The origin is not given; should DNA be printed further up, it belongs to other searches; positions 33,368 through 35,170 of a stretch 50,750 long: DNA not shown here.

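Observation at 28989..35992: Compact minus-strand terpenoid-type operon with a non-canonical gene set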

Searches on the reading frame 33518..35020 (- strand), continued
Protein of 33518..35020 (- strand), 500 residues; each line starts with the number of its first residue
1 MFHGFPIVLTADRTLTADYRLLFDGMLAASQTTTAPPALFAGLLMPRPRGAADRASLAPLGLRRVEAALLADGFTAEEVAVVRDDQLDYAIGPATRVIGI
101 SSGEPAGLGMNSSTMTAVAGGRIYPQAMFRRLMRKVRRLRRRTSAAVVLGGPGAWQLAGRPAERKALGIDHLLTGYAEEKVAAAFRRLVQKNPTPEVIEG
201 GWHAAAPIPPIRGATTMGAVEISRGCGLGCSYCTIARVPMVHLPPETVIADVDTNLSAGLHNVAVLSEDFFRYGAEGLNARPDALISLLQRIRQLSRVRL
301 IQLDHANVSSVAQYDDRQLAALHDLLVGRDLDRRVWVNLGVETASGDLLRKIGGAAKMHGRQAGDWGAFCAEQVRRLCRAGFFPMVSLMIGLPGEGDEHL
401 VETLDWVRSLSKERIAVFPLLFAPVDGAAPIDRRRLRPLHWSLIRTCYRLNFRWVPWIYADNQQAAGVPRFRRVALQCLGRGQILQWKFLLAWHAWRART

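Call 29: search_protein_families(library=pfam, proteins=[L024:13322-14767:+, L052:15207-16511:+, L050:15651-16676:+], max_evalue=0.001)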
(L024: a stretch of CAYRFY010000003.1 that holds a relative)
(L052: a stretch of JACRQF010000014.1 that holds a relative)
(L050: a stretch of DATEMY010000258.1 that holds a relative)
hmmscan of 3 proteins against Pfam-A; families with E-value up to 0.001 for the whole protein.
L024:13322-14767:+ (481 aa): 3 families
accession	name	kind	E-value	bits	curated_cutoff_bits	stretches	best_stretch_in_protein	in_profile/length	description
PF13360.13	PQQ_2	-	4.8e-23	82.5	27.6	2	201-301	62-168/233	Outer membrane protein assembly factor BamB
PF01011.28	PQQ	-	1.4e-08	34.4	26.7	1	78-121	48-91/595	Glucose/ethanol/alcohol dehydrogenase, beta-propeller domain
PF13570.13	Beta-prop_ACSF4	-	1.5e-05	25.1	133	0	207-334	180-314/329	Beta-alanine-activating enzyme, beta-propeller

L052:15207-16511:+ (434 aa): 5 families
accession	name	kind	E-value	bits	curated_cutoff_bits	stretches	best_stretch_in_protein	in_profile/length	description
PF00534.26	Glycos_transf_1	-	1e-22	80.9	26.4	1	242-407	12-170/172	Glycosyl transferases group 1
PF13692.12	Glyco_trans_1_4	-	4.5e-18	66.3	27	1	247-395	3-142/142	Glycosyl transferases group 1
PF13439.12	Glyco_transf_4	-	1.5e-15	58.1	28.5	1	118-229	56-169/170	Glycosyltransferase Family 4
PF13579.12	Glyco_trans_4_4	-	4.7e-12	47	29.7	1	24-225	10-158/158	Glycosyl transferase 4-like domain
PF13524.12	Glyco_trans_1_2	-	1.9e-06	28.3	25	1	344-424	65-143/144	Glycosyl transferase-like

L050:15651-16676:+ (341 aa): 2 families
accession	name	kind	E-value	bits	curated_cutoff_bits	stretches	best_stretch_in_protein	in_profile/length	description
PF13186.11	SPASM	-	3.3e-05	24.5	21.5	1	241-275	6-44/67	Iron-sulfur cluster-binding domain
PF04055.27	Radical_SAM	-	0.00012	22.8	29.5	1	9-138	4-108/166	Radical SAM superfamily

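Call 38: predict_structure(alignment_id=A1)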
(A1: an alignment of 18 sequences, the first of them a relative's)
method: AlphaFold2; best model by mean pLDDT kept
length: 500 residues; sequences in the alignment: 18
mean_pLDDT: 84.8   pTM: 0.86
mean pLDDT of the five models: 84.8, 83.7, 83.6, 81.7, 80.2
residues with pLDDT >= 90: 215; 70-90: 225; 50-70: 52; < 50: 8
segments of 3 or more residues with pLDDT < 50: 25-30
pLDDT, mean of each block of 10 residues (from residue 1): 88 79 52 62 73 80 93 94 91 95 67 57 73 93 93 83 92 89 96 93 78 89 81 67 93 93 89 90 97 91 87 96 89 80 88 79 89 95 90 92 96 90 75 85 91 83 81 86 82 77
secondary structure, 60 per line:
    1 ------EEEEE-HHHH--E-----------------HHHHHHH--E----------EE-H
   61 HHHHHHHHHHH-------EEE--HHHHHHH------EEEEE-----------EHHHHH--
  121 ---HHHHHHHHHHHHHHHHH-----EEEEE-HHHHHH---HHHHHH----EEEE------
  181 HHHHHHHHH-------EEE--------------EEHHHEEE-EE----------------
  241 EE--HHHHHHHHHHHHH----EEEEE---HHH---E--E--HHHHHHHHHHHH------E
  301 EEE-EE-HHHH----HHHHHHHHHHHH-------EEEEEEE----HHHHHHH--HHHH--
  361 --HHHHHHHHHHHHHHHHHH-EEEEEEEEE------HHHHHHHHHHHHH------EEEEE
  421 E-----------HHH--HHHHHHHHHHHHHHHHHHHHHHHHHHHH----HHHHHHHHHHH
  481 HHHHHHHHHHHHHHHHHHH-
elements in order: E7-11 H13-16 H37-43 H60-71 E79-81 H84-90 E97-101 H114-118 H124-140 E146-150 H152-157 H161-166 E171-174 H181-189 E197-199 E219-221 H245-257 E262-266 H282-293 E300-303 H308-311 H316-327 E335-341 H346-352 H355-358 H363-380 E382-390 H397-409 E416-421 H438-465 H470-499

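Call 43: fold_search(model_id=the predicted structure, library=pdb)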
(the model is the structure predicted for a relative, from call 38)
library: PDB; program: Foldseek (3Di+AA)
matches with E <= 10: 1252; with E <= 0.001: 32
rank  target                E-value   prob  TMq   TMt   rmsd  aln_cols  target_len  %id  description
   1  9ccb                  3.8e-16  1.00  0.52  0.61   7.9       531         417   15  X-ray crystal structure of methyl-coenzyme M reductase glutamine methylase (MgmA) from Methanothermobacter marburgensis  (released 2025-01-01)
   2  6wte_B                3.6e-13  1.00  0.53  0.50   6.6       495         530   16  Structure of radical S-adenosylmethionine methyltransferase, TsrM, from Kitasatospora setae with cobalamin and [4Fe-4S (released 2020-12-23)
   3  6wte_A                4.7e-13  1.00  0.52  0.46   6.6       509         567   15  Structure of radical S-adenosylmethionine methyltransferase, TsrM, from Kitasatospora setae with cobalamin and [4Fe-4S (released 2020-12-23)
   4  9a6d_A                1.2e-12  1.00  0.51  0.56   5.8       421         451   16  Integrative model of MTAB-YVFG by crosslinking MS and deep learning (released 2024-09-18)
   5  6wtf_A                1.3e-12  1.00  0.53  0.49   6.7       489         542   16  Structure of radical S-adenosylmethionine methyltransferase, TsrM, from Kitasatospora setae with tryptophan substrate  (released 2020-12-23)
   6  6wtf_B                4.5e-12  1.00  0.54  0.50   6.5       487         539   16  Structure of radical S-adenosylmethionine methyltransferase, TsrM, from Kitasatospora setae with tryptophan substrate  (released 2020-12-23)
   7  6fd2_B                4.7e-12  1.00  0.51  0.55   9.4       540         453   15  Radical SAM 1,2-diol dehydratase AprD4 in complex with its substrate paromamine (released 2018-01-17)
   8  7mjx_A                5.9e-12  1.00  0.50  0.56   7.1       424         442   12  MiaB in the complex with 5'-deoxyadenosine, methionine and RNA (released 2021-09-15)
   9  6fd2_A                6.2e-12  1.00  0.48  0.52  10.2       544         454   15  Radical SAM 1,2-diol dehydratase AprD4 in complex with its substrate paromamine (released 2018-01-17)
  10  7mjz                  7.0e-12  1.00  0.52  0.58   5.3       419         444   14  The structure of MiaB with pentasulfide bridge (released 2021-09-15)
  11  7mjy_A                2.2e-11  1.00  0.53  0.58   5.5       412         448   14  MiaB in the complex with s-adenosyl-L-homocysteine and RNA (released 2021-09-15)
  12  7mjw_A                1.3e-10  1.00  0.48  0.53   5.3       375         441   13  Methylated MiaB in the complex with 5'-deoxyadenosine, methionine and RNA (released 2021-09-15)
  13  7mjv_A                3.2e-10  1.00  0.49  0.54   7.4       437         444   14  MiaB in the complex with s-adenosylmethionine and RNA (released 2021-09-15)
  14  4jc0_B                9.6e-10  1.00  0.49  0.57   5.7       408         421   15  Crystal structure of Thermotoga maritima holo RimO in complex with pentasulfide, Northeast Structural Genomics Consort (released 2013-04-10)
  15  4jc0_A                1.9e-09  1.00  0.48  0.55   6.3       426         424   14  Crystal structure of Thermotoga maritima holo RimO in complex with pentasulfide, Northeast Structural Genomics Consort (released 2013-04-10)
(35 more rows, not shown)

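Call 82: search_protein_families(library=pfam, proteins=[L004:7869-9725:-, L004:11576-12790:+, L004:6519-7751:+, L005:5583-6164:+, L007:3527-5167:-, L007:1490-1834:+, L007:1078-1485:+, L018:9075-10595:+, L012:4293-5588:-, L010:6712-7749:-], max_evalue=0.001)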
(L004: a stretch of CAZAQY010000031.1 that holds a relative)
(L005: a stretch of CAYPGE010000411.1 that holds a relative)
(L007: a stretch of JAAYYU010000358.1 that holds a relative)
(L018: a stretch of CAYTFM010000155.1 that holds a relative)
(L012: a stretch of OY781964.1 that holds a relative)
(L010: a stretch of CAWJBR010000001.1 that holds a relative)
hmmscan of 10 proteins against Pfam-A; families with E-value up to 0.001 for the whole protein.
L004:7869-9725:- (618 aa): 8 families
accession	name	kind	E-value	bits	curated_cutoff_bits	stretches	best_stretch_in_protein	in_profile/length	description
PF07992.20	Pyr_redox_2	-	7e-65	219.8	26.1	1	63-352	1-279/291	Pyridine nucleotide-disulphide oxidoreductase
PF00070.33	Pyr_redox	-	1.8e-20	73.7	22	1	220-295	2-79/82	Pyridine nucleotide-disulphide oxidoreductase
PF02852.28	Pyr_redox_dim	-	1.7e-19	70.4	25.3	1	397-501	4-107/110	Pyridine nucleotide-disulphide oxidoreductase, dimerisation domain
PF00581.25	Rhodanese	-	3.3e-15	56.8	22.2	1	524-611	3-99/102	Rhodanese-like domain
PF13738.12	Pyr_redox_3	-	1.7e-12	47.6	30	1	213-348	160-305/305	Pyridine nucleotide-disulphide oxidoreductase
PF01266.30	DAO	-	2.3e-06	27.8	27.9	1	265-322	156-214/353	FAD dependent oxidoreductase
PF13434.12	Lys_Orn_oxgnase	-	5.8e-06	26.1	21.3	1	139-275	110-245/339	L-lysine 6-monooxygenase/L-ornithine 5-monooxygenase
PF13450.12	NAD_binding_8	-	0.00017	22.2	21.9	0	222-278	1-54/68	NAD(P)-binding Rossmann-like domain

L004:11576-12790:+ (405 aa): 1 family
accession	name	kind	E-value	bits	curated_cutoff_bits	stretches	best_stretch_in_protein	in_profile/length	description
PF06271.18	RDD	-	2.1e-22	80.3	24.1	1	147-290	1-136/137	RDD family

L004:6519-7751:+ (411 aa): 1 family
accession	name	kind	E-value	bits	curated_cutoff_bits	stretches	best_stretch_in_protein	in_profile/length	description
PF10518.14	TAT_signal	-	0.00029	21.1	22.7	1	130-147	3-20/21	TAT (twin-arginine translocation) pathway signal sequence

L005:5583-6164:+ (194 aa): 0 families

L007:3527-5167:- (546 aa): 12 families
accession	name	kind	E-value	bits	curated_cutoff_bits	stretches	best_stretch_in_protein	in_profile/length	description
PF00158.32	Sigma54_activat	-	2.1e-69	233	20.2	1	231-397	1-167/168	Sigma-54 interaction domain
PF25601.1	AAA_lid_14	-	1.5e-27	95.7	27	1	404-485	2-83/87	AAA+ ATPase lid domain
PF14532.12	Sigma54_activ_2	-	7e-22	78.6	25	1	232-402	1-138/138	Sigma-54 interaction domain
PF08448.16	PAS_4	-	3.8e-14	53.3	23.1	1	107-216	1-109/110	PAS fold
PF13426.13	PAS_9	-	1.3e-13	51.5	27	1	112-214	2-103/103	PAS domain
PF00989.32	PAS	-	2.2e-11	44.2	22.6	1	105-210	5-111/113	PAS fold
PF02954.25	HTH_8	-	3.8e-10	39.8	22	1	493-531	3-41/42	Bacterial regulatory protein, Fis family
PF07728.20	AAA_5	-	3e-08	34.2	22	1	255-373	2-123/139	AAA domain (dynein-related subfamily)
PF13188.13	PAS_8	-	3.8e-06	27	21.8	1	105-150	5-50/65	PAS domain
PF01078.27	Mg_chelatase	-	3.8e-06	26.9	20.3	0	312-352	95-135/207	Magnesium chelatase, subunit ChlI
PF13191.12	AAA_16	-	0.00023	22.1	32.6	1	232-351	3-124/167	AAA ATPase domain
PF00004.35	AAA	-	0.00091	20.1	21.2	0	255-373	1-110/131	ATPase family associated with various cellular activities (AAA)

L007:1490-1834:+ (115 aa): 0 families

L007:1078-1485:+ (136 aa): 0 families

L018:9075-10595:+ (507 aa): 2 families
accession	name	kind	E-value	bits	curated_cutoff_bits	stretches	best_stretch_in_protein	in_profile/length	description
PF00465.25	Fe-ADH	-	1e-25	90.7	31.3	1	149-292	1-167/168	Iron-containing alcohol dehydrogenase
PF13685.12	Fe-ADH_2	-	4.9e-21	75.7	28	1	155-300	3-149/149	Iron-containing alcohol dehydrogenase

L012:4293-5588:- (431 aa): 15 families
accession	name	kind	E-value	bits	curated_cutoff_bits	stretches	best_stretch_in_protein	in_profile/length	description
PF12801.12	Fer4_5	-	4e-14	52.7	22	2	116-153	3-40/48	4Fe-4S binding domain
PF12838.12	Fer4_7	-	7.9e-10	39.5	27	1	224-266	7-51/52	4Fe-4S dicluster domain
PF13237.11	Fer4_10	-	1.2e-09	38.4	25.5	1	246-272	2-22/53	4Fe-4S dicluster domain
PF00037.32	Fer4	-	2.7e-09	36.9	21.1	1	246-266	1-21/24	4Fe-4S binding domain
PF14697.11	Fer4_21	-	3.7e-09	37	35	0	225-270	14-59/59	4Fe-4S dicluster domain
PF12837.12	Fer4_6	-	1.8e-08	34.3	25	1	246-267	2-23/24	4Fe-4S binding domain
PF13183.11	Fer4_8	-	1e-07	32.8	27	1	251-280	3-34/68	4Fe-4S dicluster domain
PF13187.11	Fer4_9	-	1.4e-06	28.7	27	0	252-277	1-26/52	4Fe-4S dicluster domain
PF13484.11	Fer4_16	-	8.9e-06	26.8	30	0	252-280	1-28/66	4Fe-4S double cluster binding domain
PF25160.1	LdpA_Fe-S-bd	-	1.1e-05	25.5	27.6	0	399-415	26-42/49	LdpA Fe-S cluster-binding domain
PF12797.12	Fer4_2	-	2e-05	24.7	24.5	1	244-265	1-22/22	4Fe-4S binding domain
PF12798.12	Fer4_3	-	9.5e-05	23.4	27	0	253-266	1-14/15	4Fe-4S binding domain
PF13534.11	Fer4_17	-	0.00034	21.5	22.2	0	252-268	1-17/61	4Fe-4S dicluster domain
PF12800.12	Fer4_4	-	0.00038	21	24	1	250-266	1-17/17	4Fe-4S binding domain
PF17179.9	Fer4_22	-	0.00096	20.4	27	0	393-414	73-94/95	4Fe-4S dicluster domain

L010:6712-7749:- (345 aa): 1 family
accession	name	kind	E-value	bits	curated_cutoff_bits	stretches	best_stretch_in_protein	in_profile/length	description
PF01436.27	NHL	-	4.4e-13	49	20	0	265-291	2-28/28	NHL repeat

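Call 89: search_protein_families(library=pfam, proteins=[L010:646-3015:-, L011:5802-6425:-, L009:9775-13467:+, L046:196-708:+, L012:15902-17179:+], max_evalue=0.00001)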
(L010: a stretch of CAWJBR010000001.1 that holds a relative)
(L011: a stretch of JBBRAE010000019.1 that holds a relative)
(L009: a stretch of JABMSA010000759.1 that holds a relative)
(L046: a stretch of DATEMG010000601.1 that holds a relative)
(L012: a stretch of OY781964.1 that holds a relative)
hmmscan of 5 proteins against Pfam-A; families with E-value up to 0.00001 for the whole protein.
L010:646-3015:- (789 aa): 7 families
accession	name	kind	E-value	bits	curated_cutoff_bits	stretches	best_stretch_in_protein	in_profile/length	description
PF01257.25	2Fe-2S_thioredx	-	4.2e-49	166.6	24.8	1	18-159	2-142/145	Thioredoxin-like [2Fe-2S] ferredoxin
PF01512.22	Complex1_51K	-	5.4e-43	146.9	31.2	1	353-521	1-146/150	Nuo51 FMN-binding domain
PF10589.14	NADH_4Fe-4S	-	3e-34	117.2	23.5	1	636-719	2-85/85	NADH-ubiquinone oxidoreductase-F iron-sulfur binding region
PF14697.11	Fer4_21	-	2.2e-08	34.5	35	1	739-786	6-57/59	4Fe-4S dicluster domain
PF00037.32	Fer4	-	6.1e-07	29.4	21.1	0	738-756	5-23/24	4Fe-4S binding domain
PF10531.15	SLBB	-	1.7e-06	28.2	27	0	547-596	1-53/55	SLBB domain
PF12838.12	Fer4_7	-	1.8e-06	28.7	27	1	741-785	2-52/52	4Fe-4S dicluster domain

L011:5802-6425:- (207 aa): 6 families
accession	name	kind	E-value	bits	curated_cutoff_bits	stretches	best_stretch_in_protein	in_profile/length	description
PF00037.32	Fer4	-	6.4e-10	38.9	21.1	0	62-78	2-18/24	4Fe-4S binding domain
PF12837.12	Fer4_6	-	1.1e-09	38.2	25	0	138-154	3-19/24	4Fe-4S binding domain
PF12838.12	Fer4_7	-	6.2e-09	36.6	27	0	120-155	12-49/52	4Fe-4S dicluster domain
PF12797.12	Fer4_2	-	1.5e-07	31.4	24.5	0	138-156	4-22/22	4Fe-4S binding domain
PF14697.11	Fer4_21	-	3.2e-06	27.6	35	0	138-186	2-54/59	4Fe-4S dicluster domain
PF13187.11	Fer4_9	-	4.9e-06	26.9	27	0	58-78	34-47/52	4Fe-4S dicluster domain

L009:9775-13467:+ (1231 aa): 1 family
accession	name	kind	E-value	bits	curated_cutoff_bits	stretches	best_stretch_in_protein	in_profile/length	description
PF02687.27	FtsX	-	1.1e-09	38.8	25.5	2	1114-1216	3-108/120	FtsX-like permease C-terminal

L046:196-708:+ (171 aa): 1 family
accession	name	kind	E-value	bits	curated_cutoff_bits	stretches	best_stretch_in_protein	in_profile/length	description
PF01597.25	GCV_H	-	1.7e-21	76.8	22.2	1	41-149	2-114/122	Glycine cleavage H-protein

L012:15902-17179:+ (426 aa): 5 families
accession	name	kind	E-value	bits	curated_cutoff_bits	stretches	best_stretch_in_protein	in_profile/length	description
PF00534.26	Glycos_transf_1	-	7e-25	88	26.4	1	231-400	4-169/172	Glycosyl transferases group 1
PF13692.12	Glyco_trans_1_4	-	2.5e-21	76.9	27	1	244-389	3-142/142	Glycosyl transferases group 1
PF13439.12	Glyco_transf_4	-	1.1e-10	42.2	28.5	1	124-230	61-169/170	Glycosyltransferase Family 4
PF13579.12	Glyco_trans_4_4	-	3.6e-07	31.1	29.7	1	24-226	10-158/158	Glycosyl transferase 4-like domain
PF20706.3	GT4-conflict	-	9e-06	25.3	26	0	216-358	170-317/385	Family 4 Glycosyltransferase in conflict systems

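Call 94: search_protein_representatives(alignment_id=A1)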
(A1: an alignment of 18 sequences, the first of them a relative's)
Query: 18 sequences, 502 profile positions. Proteins with E-value up to 0.001 (for the whole library): 2147; up to 1e-10: 466; up to 1e-30: 198. The best 150 are listed.
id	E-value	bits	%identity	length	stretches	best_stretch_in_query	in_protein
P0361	5.9e-221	750.7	-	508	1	3-501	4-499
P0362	9.7e-186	634.6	-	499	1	5-501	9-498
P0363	2.2e-180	616.9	-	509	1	3-498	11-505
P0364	7.1e-180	615.2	-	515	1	3-496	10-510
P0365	6.1e-178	608.8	-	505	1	2-496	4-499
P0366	5.8e-177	605.6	-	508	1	3-500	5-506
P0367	8.6e-177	605.0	-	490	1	6-496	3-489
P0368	9.1e-177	605.0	-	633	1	3-500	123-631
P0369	8.0e-169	578.8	-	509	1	4-501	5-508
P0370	9.9e-167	571.8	-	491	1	16-493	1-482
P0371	3.7e-154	530.4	-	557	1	4-490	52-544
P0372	2.5e-144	498.0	-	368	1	144-501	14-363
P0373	2.0e-143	495.0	-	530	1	6-493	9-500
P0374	7.2e-142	489.8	-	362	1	26-334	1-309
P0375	3.7e-138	477.6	-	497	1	3-491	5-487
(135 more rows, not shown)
